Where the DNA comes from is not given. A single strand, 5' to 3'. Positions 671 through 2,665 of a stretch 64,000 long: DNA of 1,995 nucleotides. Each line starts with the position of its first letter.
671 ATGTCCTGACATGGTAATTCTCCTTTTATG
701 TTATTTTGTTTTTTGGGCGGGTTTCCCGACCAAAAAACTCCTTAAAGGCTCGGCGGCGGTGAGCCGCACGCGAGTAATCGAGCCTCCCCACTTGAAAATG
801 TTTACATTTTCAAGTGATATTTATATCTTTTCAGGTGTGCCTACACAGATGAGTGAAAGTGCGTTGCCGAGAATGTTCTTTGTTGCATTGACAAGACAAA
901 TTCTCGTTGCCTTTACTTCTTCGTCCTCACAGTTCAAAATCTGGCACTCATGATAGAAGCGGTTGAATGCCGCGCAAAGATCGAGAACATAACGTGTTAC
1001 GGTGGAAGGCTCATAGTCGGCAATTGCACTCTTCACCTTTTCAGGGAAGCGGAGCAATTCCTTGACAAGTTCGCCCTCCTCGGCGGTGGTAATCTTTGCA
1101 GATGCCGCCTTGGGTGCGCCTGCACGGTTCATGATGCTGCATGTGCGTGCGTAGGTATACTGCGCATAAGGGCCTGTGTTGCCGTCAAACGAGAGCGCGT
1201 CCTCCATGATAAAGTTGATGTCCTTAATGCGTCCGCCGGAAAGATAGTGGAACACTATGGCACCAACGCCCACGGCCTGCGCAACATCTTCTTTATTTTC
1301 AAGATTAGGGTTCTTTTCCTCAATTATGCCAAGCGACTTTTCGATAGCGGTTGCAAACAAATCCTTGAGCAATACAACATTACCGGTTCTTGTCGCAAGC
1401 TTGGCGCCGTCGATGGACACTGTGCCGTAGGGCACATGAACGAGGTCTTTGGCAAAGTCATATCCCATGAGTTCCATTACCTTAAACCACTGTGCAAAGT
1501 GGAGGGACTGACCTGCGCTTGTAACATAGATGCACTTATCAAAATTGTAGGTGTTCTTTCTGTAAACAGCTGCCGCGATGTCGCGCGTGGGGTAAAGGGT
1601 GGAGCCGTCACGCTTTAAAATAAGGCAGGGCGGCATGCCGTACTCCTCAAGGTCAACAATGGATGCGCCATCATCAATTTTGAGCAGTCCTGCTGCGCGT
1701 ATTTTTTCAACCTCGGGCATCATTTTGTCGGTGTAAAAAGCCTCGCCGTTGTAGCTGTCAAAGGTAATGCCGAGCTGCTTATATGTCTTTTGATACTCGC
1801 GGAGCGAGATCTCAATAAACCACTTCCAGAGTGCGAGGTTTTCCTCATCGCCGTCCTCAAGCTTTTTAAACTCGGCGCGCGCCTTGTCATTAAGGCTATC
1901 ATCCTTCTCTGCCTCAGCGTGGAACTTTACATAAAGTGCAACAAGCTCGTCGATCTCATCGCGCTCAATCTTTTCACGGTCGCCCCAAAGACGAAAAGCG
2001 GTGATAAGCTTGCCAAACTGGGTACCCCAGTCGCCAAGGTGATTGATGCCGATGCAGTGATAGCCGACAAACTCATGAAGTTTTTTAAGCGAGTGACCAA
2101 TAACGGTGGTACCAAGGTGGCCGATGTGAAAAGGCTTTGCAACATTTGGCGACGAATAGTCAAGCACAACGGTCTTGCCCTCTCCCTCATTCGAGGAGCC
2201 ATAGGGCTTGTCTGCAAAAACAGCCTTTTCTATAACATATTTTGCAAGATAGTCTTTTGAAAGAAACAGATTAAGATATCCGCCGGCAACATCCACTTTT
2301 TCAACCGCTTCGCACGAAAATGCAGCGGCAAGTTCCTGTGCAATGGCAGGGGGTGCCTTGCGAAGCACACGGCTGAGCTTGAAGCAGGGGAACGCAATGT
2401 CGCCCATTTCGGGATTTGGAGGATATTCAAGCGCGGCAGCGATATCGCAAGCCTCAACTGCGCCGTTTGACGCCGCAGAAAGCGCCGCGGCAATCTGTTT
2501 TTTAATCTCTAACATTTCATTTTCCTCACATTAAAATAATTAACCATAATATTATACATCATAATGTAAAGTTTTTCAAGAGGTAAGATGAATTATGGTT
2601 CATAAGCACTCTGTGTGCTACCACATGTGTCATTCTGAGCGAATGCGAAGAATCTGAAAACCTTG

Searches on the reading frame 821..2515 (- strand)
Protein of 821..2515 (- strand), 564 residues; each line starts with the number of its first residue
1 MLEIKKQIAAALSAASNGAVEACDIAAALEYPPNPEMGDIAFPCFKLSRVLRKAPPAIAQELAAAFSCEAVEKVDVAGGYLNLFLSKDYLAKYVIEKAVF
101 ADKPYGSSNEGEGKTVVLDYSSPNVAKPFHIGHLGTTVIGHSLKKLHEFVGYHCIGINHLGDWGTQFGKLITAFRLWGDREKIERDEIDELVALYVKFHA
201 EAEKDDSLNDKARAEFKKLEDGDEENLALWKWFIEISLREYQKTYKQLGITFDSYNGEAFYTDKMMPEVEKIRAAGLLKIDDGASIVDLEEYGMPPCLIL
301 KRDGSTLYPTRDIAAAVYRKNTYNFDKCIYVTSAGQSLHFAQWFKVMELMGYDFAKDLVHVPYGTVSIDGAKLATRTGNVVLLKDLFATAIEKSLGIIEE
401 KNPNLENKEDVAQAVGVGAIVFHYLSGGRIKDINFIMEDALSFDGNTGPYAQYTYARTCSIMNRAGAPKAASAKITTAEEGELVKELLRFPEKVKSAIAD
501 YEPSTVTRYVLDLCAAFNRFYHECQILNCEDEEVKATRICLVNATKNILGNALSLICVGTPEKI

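Call 34: search_protein_families(library=pfam, proteins=[window:821-2515:-])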
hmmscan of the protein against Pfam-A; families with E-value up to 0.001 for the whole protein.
window:821-2515:- (564 aa): 3 families
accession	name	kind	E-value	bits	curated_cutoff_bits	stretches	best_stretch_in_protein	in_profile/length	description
PF00750.26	tRNA-synt_1d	-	4.6e-94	315.7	23.3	1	105-435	12-347/349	tRNA synthetases class I (R), catalytic domain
PF05746.21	DALR_1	-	1.9e-28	99.3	22.3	1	452-564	2-117/117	DALR anticodon binding domain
PF03485.21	Arg_tRNA_synt_N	-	5.5e-19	69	21.5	1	3-85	2-85/85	Arginyl tRNA synthetase N terminal domain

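Call 50: find_homologous_proteins(query=window:821-2515:-, max_evalue=1e-100)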
Query window:821-2515:- (564 aa): 7996 proteins with E <= 1e-100 among 8000 candidates; the best 120 are listed.
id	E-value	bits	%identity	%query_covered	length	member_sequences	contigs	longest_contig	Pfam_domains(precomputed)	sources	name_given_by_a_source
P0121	0.0e+0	1238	96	100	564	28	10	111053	PF05746.22,PF00750.26,PF03485.22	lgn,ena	-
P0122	0.0e+0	1217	94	100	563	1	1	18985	PF05746.22,PF00750.26,PF03485.22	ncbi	-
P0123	0.0e+0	1210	94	100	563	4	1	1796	PF05746.22,PF00750.26,PF03485.22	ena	-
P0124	0.0e+0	1163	90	100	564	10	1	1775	PF05746.22,PF00750.26,PF03485.22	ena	-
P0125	0.0e+0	1161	90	100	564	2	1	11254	PF05746.22,PF00750.26,PF03485.22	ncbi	-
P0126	0.0e+0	1152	88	100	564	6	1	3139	PF05746.22,PF00750.26,PF03485.22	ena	-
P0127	0.0e+0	1150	89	100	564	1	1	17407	PF05746.22,PF00750.26,PF03485.22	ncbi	-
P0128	0.0e+0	1145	88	100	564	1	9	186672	PF05746.22,PF00750.26,PF03485.22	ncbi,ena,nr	ncbi:MAG: arginine--tRNA ligase [Clostridia bacterium]|nr:arginine--tRNA ligase [Clostridia bacteriu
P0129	0.0e+0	1144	88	100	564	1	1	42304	PF05746.22,PF00750.26,PF03485.22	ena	-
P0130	0.0e+0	1143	88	100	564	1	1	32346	PF05746.22,PF00750.26,PF03485.22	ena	-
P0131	0.0e+0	1142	88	100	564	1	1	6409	PF05746.22,PF00750.26,PF03485.22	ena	-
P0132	0.0e+0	1142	88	100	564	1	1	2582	PF05746.22,PF00750.26,PF03485.22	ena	-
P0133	0.0e+0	1142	87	100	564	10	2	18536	PF05746.22,PF00750.26,PF03485.22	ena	-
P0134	0.0e+0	1142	88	100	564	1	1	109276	PF05746.22,PF00750.26,PF03485.22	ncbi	-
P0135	0.0e+0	1139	88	100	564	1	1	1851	PF05746.22,PF00750.26,PF03485.22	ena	-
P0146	0.0e+0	1091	84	100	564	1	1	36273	PF05746.22,PF00750.26,PF03485.22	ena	-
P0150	6.7e-293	990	76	100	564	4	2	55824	PF05746.22,PF00750.26,PF03485.22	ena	-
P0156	1.6e-285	966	74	100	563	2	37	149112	PF05746.22,PF00750.26,PF03485.22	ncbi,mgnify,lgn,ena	mgnify:FL=1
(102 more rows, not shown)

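Call 51: find_encoding_contigs(protein=P0128, flank=10000, max_places=2)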
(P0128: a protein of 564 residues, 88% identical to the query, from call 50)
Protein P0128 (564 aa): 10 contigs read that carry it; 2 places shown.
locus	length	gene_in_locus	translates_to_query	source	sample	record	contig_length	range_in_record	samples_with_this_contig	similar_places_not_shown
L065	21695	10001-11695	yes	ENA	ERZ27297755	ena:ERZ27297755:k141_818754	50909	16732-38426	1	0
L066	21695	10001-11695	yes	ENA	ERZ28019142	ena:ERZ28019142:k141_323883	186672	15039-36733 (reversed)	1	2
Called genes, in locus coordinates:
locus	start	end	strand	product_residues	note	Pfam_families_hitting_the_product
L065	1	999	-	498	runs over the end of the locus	PF01547:SBP_bac_1 (weak)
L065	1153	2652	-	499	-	PF01547:SBP_bac_1 (weak)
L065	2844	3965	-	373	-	PF00150:Cellulase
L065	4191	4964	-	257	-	PF00106:adh_short, PF13561:adh_short_C2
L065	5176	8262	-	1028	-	PF17128:DUF5107, PF00515:TPR_1 (faint), PF07719:TPR_2 (faint), PF12895:ANAPC3 (faint), PF12968:DUF3856 (faint), PF13428:TPR_14 (faint), PF13432:TPR_16 (faint), PF14559:TPR_19 (faint), +2 more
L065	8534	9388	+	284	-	PF12833:HTH_18, PF00165:HTH_AraC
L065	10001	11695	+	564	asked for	PF03485:Arg_tRNA_synt_N, PF00750:tRNA-synt_1d, PF05746:DALR_1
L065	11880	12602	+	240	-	PF20772:TACO1_YebC_N, PF01709:Transcrip_reg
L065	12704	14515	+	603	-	PF00884:Sulfatase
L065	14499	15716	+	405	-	PF03009:GDPD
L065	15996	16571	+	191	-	PF02659:Mntp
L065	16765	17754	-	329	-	PF13303:PTS_EIIC_2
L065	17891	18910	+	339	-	PF02517:Rce1-like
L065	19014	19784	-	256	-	PF01113:DapB_N, PF05173:DapB_C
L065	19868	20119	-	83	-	-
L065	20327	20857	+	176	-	PF05389:MecA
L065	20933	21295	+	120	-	PF01741:MscL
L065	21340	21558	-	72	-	PF20097:DUF6487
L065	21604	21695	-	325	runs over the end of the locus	PF01207:Dus, PF13714:PEP_mutase (weak)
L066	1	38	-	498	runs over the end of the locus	PF01547:SBP_bac_1 (weak)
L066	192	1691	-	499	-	PF01547:SBP_bac_1 (weak)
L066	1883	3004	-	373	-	PF00150:Cellulase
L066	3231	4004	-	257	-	PF00106:adh_short, PF13561:adh_short_C2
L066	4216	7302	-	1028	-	PF17128:DUF5107, PF00515:TPR_1 (faint), PF07719:TPR_2 (faint), PF12895:ANAPC3 (faint), PF12968:DUF3856 (faint), PF13428:TPR_14 (faint), PF13432:TPR_16 (faint), PF14559:TPR_19 (faint), +2 more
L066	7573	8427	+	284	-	PF12833:HTH_18, PF00165:HTH_AraC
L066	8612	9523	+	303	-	PF01381:HTH_3, PF12844:HTH_19, PF13560:HTH_31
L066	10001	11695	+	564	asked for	PF03485:Arg_tRNA_synt_N, PF00750:tRNA-synt_1d, PF05746:DALR_1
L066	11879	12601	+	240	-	PF20772:TACO1_YebC_N, PF01709:Transcrip_reg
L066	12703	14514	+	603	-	PF00884:Sulfatase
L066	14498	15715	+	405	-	PF03009:GDPD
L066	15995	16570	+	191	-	PF02659:Mntp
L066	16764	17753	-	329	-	PF13303:PTS_EIIC_2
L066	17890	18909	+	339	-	PF02517:Rce1-like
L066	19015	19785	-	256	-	PF01113:DapB_N, PF05173:DapB_C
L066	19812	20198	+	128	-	-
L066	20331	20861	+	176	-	PF05389:MecA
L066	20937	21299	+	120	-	PF01741:MscL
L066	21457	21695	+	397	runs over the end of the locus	PF13173:AAA_14, PF13635:DUF4143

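Call 52: find_encoding_contigs(protein=P0146, flank=10000, max_places=1)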
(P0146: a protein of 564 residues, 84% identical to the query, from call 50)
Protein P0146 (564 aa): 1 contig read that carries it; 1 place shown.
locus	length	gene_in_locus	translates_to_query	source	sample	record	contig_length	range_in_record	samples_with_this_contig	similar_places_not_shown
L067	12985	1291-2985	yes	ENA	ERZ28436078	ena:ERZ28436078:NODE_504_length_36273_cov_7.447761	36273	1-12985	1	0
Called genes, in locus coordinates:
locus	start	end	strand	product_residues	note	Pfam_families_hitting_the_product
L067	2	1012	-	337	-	?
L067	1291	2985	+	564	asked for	PF03485:Arg_tRNA_synt_N, PF00750:tRNA-synt_1d, PF05746:DALR_1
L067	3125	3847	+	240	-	PF20772:TACO1_YebC_N, PF01709:Transcrip_reg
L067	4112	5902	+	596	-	PF00884:Sulfatase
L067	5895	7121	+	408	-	PF03009:GDPD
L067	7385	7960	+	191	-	PF02659:Mntp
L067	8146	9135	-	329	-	PF13303:PTS_EIIC_2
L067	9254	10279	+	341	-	PF02517:Rce1-like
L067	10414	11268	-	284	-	PF11699:CENP-C_C (faint), PF12833:HTH_18, PF00165:HTH_AraC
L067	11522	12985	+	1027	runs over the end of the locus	PF17128:DUF5107, PF00515:TPR_1 (faint), PF07719:TPR_2 (faint), PF12895:ANAPC3 (faint), PF13428:TPR_14 (faint), PF13432:TPR_16 (faint), PF13424:TPR_12 (faint)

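Call 53: find_encoding_contigs(protein=P0150, flank=10000, max_places=1)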
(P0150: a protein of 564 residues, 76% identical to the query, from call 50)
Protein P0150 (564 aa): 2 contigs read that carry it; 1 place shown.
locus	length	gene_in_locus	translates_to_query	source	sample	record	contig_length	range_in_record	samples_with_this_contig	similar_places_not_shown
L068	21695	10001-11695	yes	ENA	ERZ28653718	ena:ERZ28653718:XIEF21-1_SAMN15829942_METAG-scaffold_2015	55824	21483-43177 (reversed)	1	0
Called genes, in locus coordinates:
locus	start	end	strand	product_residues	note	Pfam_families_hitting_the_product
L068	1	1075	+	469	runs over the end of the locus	PF03323:GerA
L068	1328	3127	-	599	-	PF07944:Beta-AFase-like_GH127_cat, PF20736:Glyco_hydro127M, PF20737:Glyco_hydro127C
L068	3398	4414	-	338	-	-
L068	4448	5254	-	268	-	PF02578:Cu-oxidase_4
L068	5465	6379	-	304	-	PF01509:TruB_N, PF16198:TruB_C_2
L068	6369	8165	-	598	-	PF01336:tRNA_anti-codon, PF00152:tRNA-synt_2, PF01409:tRNA-synt_2d (faint), PF02938:GAD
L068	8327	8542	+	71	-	-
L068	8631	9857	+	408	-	PF02073:Peptidase_M29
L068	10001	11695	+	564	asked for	PF03485:Arg_tRNA_synt_N, PF00750:tRNA-synt_1d, PF05746:DALR_1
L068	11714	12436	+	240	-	PF20772:TACO1_YebC_N, PF01709:Transcrip_reg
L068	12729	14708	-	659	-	PF06662:C5-epim_C (faint)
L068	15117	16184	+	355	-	PF14397:ATPgrasp_ST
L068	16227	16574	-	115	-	-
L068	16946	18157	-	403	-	PF00871:Acetate_kinase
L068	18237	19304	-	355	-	PF02517:Rce1-like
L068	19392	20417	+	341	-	PF13303:PTS_EIIC_2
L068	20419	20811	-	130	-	-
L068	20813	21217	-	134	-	-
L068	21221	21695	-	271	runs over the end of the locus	-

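Call 54: find_encoding_contigs(protein=P0156, flank=10000, max_places=2)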
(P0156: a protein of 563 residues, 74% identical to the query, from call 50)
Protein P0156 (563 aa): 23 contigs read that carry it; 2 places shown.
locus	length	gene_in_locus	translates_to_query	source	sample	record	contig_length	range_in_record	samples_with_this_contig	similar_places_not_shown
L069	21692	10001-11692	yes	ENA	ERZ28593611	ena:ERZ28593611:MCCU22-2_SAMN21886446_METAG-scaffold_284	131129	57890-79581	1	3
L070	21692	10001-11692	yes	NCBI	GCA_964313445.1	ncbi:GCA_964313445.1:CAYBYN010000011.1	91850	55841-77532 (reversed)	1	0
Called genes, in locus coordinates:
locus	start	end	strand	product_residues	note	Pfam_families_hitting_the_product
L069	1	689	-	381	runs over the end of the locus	PF01168:Ala_racemase_N, PF00842:Ala_racemase_C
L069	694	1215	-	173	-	-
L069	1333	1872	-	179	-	-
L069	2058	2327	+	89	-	PF01842:ACT, PF13740:ACT_6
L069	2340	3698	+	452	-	PF05167:DUF711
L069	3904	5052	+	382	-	PF13377:Peripla_BP_3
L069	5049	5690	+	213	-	PF02589:LUD_dom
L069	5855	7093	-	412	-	PF00202:Aminotran_3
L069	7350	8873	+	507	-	PF01145:Band_7, PF15975:Flot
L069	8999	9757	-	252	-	-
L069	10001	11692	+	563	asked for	PF03485:Arg_tRNA_synt_N, PF00750:tRNA-synt_1d, PF05746:DALR_1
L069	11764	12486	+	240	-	PF20772:TACO1_YebC_N, PF01709:Transcrip_reg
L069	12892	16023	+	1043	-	PF00133:tRNA-synt_1, PF01406:tRNA-synt_1e (faint), PF09334:tRNA-synt_1g, PF08264:Anticodon_1, PF19302:DUF5915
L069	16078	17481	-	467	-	PF00133:tRNA-synt_1 (faint), PF01406:tRNA-synt_1e, PF09334:tRNA-synt_1g (faint), PF09190:DALR_2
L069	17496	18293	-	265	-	PF00132:Hexapep (weak)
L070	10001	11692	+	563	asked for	PF03485:Arg_tRNA_synt_N, PF00750:tRNA-synt_1d, PF05746:DALR_1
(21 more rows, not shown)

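Call 69: find_encoding_contigs(protein=P0134, flank=10000, max_places=1)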
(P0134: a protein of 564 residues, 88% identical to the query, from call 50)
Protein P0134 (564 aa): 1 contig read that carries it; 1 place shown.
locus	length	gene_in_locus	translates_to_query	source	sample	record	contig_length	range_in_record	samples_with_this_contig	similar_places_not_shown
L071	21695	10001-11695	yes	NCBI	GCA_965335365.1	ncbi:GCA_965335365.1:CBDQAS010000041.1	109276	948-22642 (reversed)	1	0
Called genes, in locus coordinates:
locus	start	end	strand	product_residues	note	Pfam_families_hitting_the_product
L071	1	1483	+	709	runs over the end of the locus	PF01926:MMR_HSR1, PF02421:FeoB_N, PF17910:FeoB_Cyto, PF07670:Gate, PF07664:FeoB_C, PF07670:Gate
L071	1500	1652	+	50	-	-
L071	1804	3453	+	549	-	PF01676:Metalloenzyme, PF06415:iPGM_N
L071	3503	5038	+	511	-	PF07155:ECF-ribofla_trS, PF12822:ECF_trnsprt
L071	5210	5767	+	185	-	PF08207:EFP_N, PF01132:EFP, PF09285:Elong-fact-P_C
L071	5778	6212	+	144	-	-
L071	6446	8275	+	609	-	PF00395:SLH (weak)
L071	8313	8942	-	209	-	-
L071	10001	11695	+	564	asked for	PF03485:Arg_tRNA_synt_N, PF00750:tRNA-synt_1d, PF05746:DALR_1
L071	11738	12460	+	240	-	PF20772:TACO1_YebC_N, PF01709:Transcrip_reg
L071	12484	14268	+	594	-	PF00884:Sulfatase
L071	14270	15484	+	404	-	PF03009:GDPD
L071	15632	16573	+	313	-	PF00005:ABC_tran, PF13304:AAA_21 (weak)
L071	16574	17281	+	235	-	PF01061:ABC2_membrane, PF12679:ABC2_membrane_2 (weak), PF12730:ABC2_membrane_4 (weak), PF12698:ABC2_membrane_3 (weak)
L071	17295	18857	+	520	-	-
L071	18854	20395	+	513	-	PF14238:DUF4340 (weak)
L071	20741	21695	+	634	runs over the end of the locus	?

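Call 70: find_encoding_contigs(protein=P0129, flank=10000, max_places=1)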
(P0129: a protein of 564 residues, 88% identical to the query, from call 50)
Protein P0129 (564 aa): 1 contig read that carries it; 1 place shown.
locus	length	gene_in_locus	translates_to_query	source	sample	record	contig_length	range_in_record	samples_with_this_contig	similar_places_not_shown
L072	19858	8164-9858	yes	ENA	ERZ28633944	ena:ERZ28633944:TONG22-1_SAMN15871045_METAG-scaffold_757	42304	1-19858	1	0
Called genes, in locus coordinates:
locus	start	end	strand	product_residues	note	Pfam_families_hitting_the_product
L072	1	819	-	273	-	?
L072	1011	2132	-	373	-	PF00150:Cellulase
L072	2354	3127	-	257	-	PF00106:adh_short, PF13561:adh_short_C2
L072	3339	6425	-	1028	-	PF17128:DUF5107, PF00515:TPR_1 (faint), PF07719:TPR_2 (faint), PF12895:ANAPC3 (faint), PF12968:DUF3856 (faint), PF13428:TPR_14 (faint), PF13432:TPR_16 (faint), PF14559:TPR_19 (faint), +2 more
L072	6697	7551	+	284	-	PF12833:HTH_18, PF00165:HTH_AraC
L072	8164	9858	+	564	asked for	PF03485:Arg_tRNA_synt_N, PF00750:tRNA-synt_1d, PF05746:DALR_1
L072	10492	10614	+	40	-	PF01709:Transcrip_reg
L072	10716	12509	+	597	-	PF00884:Sulfatase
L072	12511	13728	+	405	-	PF03009:GDPD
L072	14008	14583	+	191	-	PF02659:Mntp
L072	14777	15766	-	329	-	PF13303:PTS_EIIC_2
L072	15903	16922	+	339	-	PF02517:Rce1-like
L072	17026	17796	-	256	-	PF01113:DapB_N, PF05173:DapB_C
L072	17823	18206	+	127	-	-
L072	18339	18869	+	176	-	PF05389:MecA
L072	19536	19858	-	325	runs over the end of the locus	PF01207:Dus, PF13714:PEP_mutase (weak)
